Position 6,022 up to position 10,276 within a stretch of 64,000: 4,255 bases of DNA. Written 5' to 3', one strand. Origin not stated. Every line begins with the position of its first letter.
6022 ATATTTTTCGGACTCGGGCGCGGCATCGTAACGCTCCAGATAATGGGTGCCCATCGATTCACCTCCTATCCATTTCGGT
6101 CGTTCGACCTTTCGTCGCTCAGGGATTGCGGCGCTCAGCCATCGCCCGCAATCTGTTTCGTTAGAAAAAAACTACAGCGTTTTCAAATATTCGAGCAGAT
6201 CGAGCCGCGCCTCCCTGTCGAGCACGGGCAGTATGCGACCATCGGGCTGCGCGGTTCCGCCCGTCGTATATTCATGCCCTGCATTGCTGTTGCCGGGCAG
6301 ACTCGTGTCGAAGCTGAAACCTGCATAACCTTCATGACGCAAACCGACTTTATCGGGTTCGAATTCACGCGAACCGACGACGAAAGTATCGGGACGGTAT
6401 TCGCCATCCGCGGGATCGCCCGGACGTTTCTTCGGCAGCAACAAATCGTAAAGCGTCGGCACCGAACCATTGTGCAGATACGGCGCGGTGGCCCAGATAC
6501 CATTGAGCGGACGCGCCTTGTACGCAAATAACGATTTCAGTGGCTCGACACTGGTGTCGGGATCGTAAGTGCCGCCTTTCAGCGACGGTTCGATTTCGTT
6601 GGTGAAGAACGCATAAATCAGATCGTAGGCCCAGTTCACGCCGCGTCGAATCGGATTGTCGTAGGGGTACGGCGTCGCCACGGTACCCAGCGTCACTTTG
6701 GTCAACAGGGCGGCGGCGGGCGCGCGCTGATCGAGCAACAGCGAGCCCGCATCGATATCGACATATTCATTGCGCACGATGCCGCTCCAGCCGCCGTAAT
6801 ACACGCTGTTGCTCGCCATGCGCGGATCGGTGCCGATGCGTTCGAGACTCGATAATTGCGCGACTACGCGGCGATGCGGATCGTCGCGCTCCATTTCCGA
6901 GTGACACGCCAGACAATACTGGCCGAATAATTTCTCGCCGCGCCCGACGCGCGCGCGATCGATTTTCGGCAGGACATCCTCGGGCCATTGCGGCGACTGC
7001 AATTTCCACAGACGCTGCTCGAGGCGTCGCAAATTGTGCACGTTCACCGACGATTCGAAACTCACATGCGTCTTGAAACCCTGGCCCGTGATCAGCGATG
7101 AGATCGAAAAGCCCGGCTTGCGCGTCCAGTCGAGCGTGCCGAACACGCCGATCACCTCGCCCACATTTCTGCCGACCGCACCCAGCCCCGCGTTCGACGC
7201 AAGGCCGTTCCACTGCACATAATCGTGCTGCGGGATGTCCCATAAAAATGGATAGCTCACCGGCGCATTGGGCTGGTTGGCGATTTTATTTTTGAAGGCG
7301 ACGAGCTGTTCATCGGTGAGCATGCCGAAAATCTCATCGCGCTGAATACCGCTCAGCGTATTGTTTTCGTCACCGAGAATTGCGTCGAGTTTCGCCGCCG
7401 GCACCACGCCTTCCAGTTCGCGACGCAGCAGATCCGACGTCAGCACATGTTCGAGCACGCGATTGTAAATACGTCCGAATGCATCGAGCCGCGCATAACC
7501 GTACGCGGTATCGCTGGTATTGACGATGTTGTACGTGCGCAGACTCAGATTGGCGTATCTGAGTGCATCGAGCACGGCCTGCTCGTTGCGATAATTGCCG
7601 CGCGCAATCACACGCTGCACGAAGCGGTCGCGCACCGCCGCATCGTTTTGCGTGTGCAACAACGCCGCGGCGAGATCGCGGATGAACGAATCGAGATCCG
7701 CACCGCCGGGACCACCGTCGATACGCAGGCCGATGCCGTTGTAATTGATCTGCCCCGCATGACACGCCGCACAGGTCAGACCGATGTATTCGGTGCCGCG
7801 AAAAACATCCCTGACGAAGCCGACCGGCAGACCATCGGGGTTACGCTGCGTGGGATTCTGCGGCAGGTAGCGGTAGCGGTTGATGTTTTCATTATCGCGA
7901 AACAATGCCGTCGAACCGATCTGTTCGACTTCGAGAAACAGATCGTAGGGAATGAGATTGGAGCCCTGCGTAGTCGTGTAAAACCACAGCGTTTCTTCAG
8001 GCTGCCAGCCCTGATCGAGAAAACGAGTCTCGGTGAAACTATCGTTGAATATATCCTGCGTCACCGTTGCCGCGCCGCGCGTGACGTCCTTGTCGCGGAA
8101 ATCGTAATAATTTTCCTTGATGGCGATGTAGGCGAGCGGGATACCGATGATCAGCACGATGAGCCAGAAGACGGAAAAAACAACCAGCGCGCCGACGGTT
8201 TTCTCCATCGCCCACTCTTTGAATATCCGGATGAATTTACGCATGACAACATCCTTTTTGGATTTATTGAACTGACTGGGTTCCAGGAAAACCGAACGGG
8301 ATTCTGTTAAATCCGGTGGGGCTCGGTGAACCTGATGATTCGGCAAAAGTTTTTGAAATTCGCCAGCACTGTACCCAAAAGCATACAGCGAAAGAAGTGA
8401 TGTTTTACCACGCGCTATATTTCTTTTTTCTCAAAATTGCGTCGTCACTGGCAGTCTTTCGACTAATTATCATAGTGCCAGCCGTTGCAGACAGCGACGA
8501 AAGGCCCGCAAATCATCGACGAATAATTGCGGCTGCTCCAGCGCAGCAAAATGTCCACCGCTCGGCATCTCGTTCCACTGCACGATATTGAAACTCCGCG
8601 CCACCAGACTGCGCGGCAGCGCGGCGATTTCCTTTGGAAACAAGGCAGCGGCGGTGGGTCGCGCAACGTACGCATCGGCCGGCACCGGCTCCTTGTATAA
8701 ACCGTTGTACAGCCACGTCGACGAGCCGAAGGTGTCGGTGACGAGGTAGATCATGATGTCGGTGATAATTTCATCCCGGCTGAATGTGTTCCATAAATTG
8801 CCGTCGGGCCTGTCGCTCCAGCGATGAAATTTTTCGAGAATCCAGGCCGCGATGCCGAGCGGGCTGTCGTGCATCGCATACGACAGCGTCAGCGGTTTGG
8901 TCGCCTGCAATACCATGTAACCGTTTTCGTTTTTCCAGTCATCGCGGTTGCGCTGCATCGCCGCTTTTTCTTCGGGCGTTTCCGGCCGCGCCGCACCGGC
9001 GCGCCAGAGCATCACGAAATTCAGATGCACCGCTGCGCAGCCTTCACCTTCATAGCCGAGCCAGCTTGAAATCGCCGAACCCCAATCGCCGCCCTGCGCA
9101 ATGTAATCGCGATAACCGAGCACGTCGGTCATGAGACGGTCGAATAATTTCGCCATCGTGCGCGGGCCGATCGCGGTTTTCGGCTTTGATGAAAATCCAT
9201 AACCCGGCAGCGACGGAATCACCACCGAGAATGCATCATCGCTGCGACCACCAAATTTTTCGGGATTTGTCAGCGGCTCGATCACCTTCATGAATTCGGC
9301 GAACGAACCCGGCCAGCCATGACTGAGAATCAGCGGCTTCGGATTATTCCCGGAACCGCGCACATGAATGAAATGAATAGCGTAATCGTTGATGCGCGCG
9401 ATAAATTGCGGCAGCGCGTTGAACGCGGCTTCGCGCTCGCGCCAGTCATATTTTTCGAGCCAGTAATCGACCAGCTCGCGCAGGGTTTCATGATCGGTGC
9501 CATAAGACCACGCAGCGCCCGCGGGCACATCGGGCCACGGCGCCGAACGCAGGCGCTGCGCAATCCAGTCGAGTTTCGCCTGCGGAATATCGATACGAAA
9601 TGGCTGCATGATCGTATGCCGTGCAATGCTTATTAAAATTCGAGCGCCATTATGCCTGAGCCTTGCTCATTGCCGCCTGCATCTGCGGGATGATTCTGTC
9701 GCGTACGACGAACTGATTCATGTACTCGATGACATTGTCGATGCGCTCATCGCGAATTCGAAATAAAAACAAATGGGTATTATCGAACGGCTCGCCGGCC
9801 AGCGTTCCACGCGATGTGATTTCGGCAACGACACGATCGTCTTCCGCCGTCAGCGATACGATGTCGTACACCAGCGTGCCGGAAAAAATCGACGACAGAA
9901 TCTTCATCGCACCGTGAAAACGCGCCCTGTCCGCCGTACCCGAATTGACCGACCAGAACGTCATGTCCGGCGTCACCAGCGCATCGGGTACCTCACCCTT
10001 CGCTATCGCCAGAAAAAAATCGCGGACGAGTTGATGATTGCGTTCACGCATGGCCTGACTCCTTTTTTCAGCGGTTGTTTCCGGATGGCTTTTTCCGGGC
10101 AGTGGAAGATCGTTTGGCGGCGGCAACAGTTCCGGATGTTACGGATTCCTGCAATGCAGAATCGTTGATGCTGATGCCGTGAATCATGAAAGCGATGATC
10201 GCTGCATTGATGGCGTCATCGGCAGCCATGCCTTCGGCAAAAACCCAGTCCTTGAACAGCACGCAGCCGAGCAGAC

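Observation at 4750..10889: TetR-headed minus-strand cluster: SnoaL-like, epoxide hydrolase, di-haem cytochrome c and P450; candidate lipid/polyene oxygenation pathway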

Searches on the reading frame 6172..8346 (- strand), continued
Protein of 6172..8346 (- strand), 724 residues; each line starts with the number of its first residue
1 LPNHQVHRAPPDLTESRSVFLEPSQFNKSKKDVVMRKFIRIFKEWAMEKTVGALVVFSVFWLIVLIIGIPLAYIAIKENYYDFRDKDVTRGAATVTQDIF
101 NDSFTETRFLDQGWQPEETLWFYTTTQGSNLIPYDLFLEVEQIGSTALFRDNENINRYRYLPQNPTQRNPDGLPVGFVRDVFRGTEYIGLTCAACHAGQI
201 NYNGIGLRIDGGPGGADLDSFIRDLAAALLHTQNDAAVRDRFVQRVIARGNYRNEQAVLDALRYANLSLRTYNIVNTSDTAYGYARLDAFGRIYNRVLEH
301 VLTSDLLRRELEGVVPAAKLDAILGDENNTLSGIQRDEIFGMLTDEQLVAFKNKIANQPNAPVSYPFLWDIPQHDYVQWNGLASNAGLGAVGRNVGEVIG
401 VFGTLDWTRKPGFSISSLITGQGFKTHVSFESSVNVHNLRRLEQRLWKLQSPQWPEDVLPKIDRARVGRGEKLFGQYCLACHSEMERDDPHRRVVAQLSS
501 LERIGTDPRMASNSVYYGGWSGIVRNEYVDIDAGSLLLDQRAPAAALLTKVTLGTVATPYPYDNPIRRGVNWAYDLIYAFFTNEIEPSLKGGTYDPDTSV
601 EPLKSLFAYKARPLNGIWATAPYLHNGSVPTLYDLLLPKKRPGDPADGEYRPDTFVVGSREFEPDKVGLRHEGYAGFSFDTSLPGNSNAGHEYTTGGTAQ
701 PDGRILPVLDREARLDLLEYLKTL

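Call 63: find_encoding_contigs(protein=P0011, flank=9000, max_places=2)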
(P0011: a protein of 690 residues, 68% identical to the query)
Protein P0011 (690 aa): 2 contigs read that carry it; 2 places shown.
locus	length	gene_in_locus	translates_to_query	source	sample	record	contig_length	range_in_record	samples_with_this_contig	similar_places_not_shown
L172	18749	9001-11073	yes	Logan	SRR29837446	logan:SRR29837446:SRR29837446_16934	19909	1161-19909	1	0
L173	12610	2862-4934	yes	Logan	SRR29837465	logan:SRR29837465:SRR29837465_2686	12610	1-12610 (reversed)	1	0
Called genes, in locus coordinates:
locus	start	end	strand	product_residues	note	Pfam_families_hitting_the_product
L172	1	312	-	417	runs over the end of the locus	PF00067:p450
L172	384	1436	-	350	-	PF19112:VanA_C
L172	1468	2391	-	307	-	PF00355:Rieske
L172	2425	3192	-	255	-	PF00106:adh_short, PF08659:KR, PF13561:adh_short_C2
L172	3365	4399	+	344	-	PF00296:Bac_luciferase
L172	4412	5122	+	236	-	PF00392:GntR, PF07729:FCD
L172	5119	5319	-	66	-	-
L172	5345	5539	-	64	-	-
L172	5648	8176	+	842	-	PF07715:Plug, PF00593:TonB_dep_Rec_b-barrel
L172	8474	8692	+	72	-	-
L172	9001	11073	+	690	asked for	PF00034:Cytochrom_C (faint), PF13442:Cytochrome_CBB3 (faint), PF21419:RoxA-like_Cyt-c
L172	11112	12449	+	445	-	PF00067:p450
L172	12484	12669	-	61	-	-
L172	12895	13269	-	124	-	PF04020:Phage_holin_4_2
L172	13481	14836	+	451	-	PF08668:HDOD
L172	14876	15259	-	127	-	PF14248:DUF4345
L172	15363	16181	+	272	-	PF21302:Zn_ribbon_RlmA, PF08241:Methyltransf_11, PF08242:Methyltransf_12 (weak), PF13649:Methyltransf_25, PF13847:Methyltransf_31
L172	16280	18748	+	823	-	?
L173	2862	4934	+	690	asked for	PF00034:Cytochrom_C (faint), PF13442:Cytochrome_CBB3 (faint), PF21419:RoxA-like_Cyt-c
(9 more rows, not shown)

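Call 64: find_encoding_contigs(protein=P0010, flank=9000, max_places=2)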
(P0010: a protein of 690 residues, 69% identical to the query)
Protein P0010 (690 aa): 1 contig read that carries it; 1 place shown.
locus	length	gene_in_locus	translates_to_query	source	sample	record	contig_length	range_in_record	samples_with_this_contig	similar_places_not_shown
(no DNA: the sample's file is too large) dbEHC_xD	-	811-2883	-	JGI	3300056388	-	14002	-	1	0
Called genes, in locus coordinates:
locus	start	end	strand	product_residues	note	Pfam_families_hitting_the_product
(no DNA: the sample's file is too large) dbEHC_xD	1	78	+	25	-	?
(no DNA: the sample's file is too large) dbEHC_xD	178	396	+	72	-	-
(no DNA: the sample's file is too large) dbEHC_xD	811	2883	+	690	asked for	PF13442:Cytochrome_CBB3 (faint), PF00034:Cytochrom_C (faint), PF21419:RoxA-like_Cyt-c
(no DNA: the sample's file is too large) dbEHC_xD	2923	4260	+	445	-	PF00067:p450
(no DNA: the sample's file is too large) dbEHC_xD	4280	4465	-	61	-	-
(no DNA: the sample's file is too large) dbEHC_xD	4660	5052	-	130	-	PF04020:Phage_holin_4_2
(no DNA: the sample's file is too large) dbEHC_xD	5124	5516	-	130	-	PF00188:CAP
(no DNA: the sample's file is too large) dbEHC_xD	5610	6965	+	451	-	PF08668:HDOD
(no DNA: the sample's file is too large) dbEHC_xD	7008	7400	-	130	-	PF14248:DUF4345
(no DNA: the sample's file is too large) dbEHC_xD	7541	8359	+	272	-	PF21302:Zn_ribbon_RlmA, PF13489:Methyltransf_23 (weak), PF01209:Ubie_methyltran (faint), PF05175:MTS (faint), PF08241:Methyltransf_11, PF08242:Methyltransf_12 (weak), PF13649:Methyltransf_25, PF13847:Methyltransf_31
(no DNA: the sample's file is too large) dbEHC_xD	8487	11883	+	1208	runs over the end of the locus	PF00989:PAS, PF08447:PAS_3 (weak), PF08448:PAS_4, PF13188:PAS_8, PF13426:PAS_9, PF01590:GAF, PF00990:GGDEF, PF00563:EAL, +1 more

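Call 65: find_encoding_contigs(protein=P0003, flank=9000, max_places=2)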
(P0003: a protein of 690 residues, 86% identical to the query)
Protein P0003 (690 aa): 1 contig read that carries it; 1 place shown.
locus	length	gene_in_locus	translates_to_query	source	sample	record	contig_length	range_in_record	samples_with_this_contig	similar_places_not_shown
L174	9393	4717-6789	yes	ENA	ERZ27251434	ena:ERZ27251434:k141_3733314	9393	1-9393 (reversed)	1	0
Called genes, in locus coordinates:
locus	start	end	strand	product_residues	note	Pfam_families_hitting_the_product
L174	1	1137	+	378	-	?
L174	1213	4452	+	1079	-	PF04313:HSDR_N, PF04851:ResIII, PF18766:SWI2_SNF2, PF22679:T1R_D3-like, PF11867:T1RH-like_C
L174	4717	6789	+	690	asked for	PF00034:Cytochrom_C (faint), PF21419:RoxA-like_Cyt-c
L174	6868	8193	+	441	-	PF00067:p450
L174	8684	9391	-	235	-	?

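Call 68: search_protein_families(library=pfam, proteins=[L172:8474-8692:+, L001:6260-6478:+, L001:6481-6711:+, L003:4161-4379:+, L003:4382-4654:+, L174:1-1137:+], max_evalue=0.01)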
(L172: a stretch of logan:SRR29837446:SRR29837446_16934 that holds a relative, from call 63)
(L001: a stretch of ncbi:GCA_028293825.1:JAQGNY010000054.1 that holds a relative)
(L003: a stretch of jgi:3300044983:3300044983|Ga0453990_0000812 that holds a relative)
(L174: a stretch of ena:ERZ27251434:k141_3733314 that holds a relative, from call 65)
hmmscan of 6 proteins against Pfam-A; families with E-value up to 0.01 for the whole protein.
L172:8474-8692:+ (72 aa): 0 families

L001:6260-6478:+ (72 aa): 0 families

L001:6481-6711:+ (76 aa): 1 family
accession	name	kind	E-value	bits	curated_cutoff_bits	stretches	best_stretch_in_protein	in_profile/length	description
PF10387.14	DUF2442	-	8.3e-06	26.4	23.9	1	12-67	9-66/72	Protein of unknown function (DUF2442)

L003:4161-4379:+ (72 aa): 0 families

L003:4382-4654:+ (90 aa): 1 family
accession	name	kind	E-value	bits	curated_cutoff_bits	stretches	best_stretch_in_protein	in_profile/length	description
PF10387.14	DUF2442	-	0.0033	18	23.9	1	14-68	11-67/72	Protein of unknown function (DUF2442)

L174:1-1137:+ (378 aa): 5 families
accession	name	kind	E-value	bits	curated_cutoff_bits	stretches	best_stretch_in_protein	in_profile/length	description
PF13784.11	Fic_N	-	4.1e-25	88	26.7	1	40-118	3-81/82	Fic/DOC family N-terminal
PF02661.23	Fic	-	9.9e-18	65.2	24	1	125-230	1-93/93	Fic/DOC family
PF11972.14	HTH_13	-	2.4e-05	24.7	26.1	1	317-367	5-51/54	HTH DNA binding domain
PF12802.13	MarR_2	-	3.8e-05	24.2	27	1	315-356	9-51/61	MarR family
PF13412.12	HTH_24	-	0.0011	18.9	21.9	1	314-356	6-48/48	Winged helix-turn-helix DNA-binding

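Call 74: search_protein_representatives(protein=window:6172-8244:-)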
Query: 690 residues. Proteins with E-value up to 0.001 (for the whole library): 5050; up to 1e-10: 2942; up to 1e-30: 1195. The best 150 are listed.
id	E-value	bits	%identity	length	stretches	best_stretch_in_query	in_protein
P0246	4.2e-230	782.0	57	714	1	29-690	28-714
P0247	4.2e-218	742.3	56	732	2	29-661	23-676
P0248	2.5e-203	693.5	58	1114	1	77-672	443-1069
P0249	2.9e-201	686.7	49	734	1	26-690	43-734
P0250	7.0e-191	652.3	50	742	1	17-690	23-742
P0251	5.1e-189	646.2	50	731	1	71-690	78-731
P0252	8.6e-185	632.2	49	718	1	31-690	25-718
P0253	1.5e-180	618.2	50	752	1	25-690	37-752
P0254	1.5e-174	598.4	51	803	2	42-647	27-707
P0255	1.9e-165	568.3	55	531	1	182-689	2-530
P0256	2.6e-149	514.9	59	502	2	309-690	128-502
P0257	1.7e-145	502.3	64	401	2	325-661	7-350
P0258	1.0e-142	493.2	52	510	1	28-474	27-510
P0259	3.2e-140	484.9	57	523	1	247-689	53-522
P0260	3.3e-139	481.5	46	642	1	112-686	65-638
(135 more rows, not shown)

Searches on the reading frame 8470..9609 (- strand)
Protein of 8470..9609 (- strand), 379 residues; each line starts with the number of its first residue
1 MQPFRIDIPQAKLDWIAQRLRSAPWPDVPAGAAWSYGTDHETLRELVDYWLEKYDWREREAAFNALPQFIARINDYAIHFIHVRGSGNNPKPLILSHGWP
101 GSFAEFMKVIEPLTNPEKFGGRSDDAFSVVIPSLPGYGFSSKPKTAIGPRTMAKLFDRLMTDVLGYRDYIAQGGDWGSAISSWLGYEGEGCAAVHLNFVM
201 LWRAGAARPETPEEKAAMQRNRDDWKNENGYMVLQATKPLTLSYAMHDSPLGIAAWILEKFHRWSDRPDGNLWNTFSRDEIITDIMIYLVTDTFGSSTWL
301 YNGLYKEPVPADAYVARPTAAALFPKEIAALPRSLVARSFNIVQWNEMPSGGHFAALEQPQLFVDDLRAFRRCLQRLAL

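Call 3: search_protein_families(library=pfam, proteins=[window:8470-9609:-], max_evalue=0.01)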
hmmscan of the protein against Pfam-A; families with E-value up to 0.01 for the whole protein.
window:8470-9609:- (379 aa): 3 families
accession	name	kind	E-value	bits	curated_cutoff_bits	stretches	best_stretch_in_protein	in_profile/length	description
PF06441.18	EHN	-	8.4e-36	122.9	22.8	1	1-106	1-107/107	Epoxide hydrolase N terminus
PF00561.26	Abhydrolase_1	-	7.3e-13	49.2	25.8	1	91-184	1-86/245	alpha/beta hydrolase fold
PF12697.13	Abhydrolase_6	-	0.0031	18.6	26.3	1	93-365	1-216/217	Alpha/beta hydrolase family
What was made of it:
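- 8470..9609 (-): Microsomal-type epoxide hydrolase (EHN plus alpha/beta hydrolase), 379 aa. It is a lineage-specific neighbour. PF06441 scores 123 bits and PF00561 scores 49 bits (call 3).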

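Call 4: search_protein_families(library=ncbifam, proteins=[window:8470-9609:-], max_evalue=0.01)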
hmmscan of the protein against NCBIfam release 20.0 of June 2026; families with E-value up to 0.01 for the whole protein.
window:8470-9609:- (379 aa): 1 family
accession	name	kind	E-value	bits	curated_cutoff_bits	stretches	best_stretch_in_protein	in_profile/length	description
TIGR03056.1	bchO_mg_che_rel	equivalog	0.0035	16.4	172.55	0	79-162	16-91/278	alpha/beta fold hydrolase BchO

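Call 36: find_related_loci(query=window:8470-9609:-, collection=metagenome_contigs, flank=6000)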
Query window:8470-9609:- (379 aa) in metagenome_contigs; peptide patterns used: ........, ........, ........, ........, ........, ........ (x = any residue, [..] = any of these).
600 stretches matched a pattern (row limit reached: there are more); 547 encode a relative of the query (tblastn E <= 1e-3); the best 80 are kept; 80 distinct loci.
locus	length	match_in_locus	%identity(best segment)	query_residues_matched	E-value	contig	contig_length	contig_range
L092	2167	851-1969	83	3-375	0e+0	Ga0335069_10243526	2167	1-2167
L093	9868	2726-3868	57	1-377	9e-153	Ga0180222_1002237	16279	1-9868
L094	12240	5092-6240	57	1-378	7e-150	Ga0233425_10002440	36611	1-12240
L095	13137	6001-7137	56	1-374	9e-149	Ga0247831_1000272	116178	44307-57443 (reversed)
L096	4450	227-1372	55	1-377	3e-148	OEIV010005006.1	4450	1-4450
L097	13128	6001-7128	52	3-374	3e-139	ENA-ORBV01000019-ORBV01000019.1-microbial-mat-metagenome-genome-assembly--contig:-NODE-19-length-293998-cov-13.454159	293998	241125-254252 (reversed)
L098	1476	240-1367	53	3-374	4e-150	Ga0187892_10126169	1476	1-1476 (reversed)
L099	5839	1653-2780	52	3-374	2e-134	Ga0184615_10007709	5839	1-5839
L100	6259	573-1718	53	1-375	1e-132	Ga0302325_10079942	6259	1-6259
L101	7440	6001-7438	52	2-370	5e-132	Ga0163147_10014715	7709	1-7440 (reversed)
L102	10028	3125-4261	54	3-374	2e-131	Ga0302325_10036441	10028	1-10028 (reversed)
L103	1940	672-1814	53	1-374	4e-141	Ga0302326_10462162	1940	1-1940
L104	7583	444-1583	51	2-374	5e-131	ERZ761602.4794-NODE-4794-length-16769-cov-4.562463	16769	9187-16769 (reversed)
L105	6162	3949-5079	51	2-375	4e-131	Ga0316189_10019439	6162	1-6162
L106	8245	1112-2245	51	2-376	8e-131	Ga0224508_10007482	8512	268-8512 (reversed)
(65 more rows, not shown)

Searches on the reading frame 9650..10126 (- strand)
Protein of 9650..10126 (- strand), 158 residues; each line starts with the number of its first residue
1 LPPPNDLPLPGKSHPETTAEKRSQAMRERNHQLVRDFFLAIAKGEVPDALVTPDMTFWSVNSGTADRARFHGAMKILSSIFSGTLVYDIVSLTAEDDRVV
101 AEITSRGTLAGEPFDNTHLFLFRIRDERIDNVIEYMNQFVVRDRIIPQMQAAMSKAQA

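Call 3: search_protein_families(library=pfam, proteins=[window:9650-10126:-], max_evalue=0.01)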
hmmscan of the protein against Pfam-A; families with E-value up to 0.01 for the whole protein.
window:9650-10126:- (158 aa): 2 families
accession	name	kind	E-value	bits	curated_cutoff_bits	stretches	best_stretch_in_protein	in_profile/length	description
PF12680.13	SnoaL_2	-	1e-08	36.1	27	1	34-129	1-99/102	SnoaL-like domain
PF07366.18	SnoaL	-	0.003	17.8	28.4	1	70-138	43-119/126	SnoaL-like polyketide cyclase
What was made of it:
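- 9650..10051 (-): SnoaL_2 / NTF2-fold protein, 133 aa. PF12680 scores 36 bits against a cutoff of 27 (call 3).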

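Call 4: search_protein_families(library=ncbifam, proteins=[window:9650-10126:-], max_evalue=0.01)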
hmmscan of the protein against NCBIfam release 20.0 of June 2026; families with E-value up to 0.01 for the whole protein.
window:9650-10126:- (158 aa): 0 families
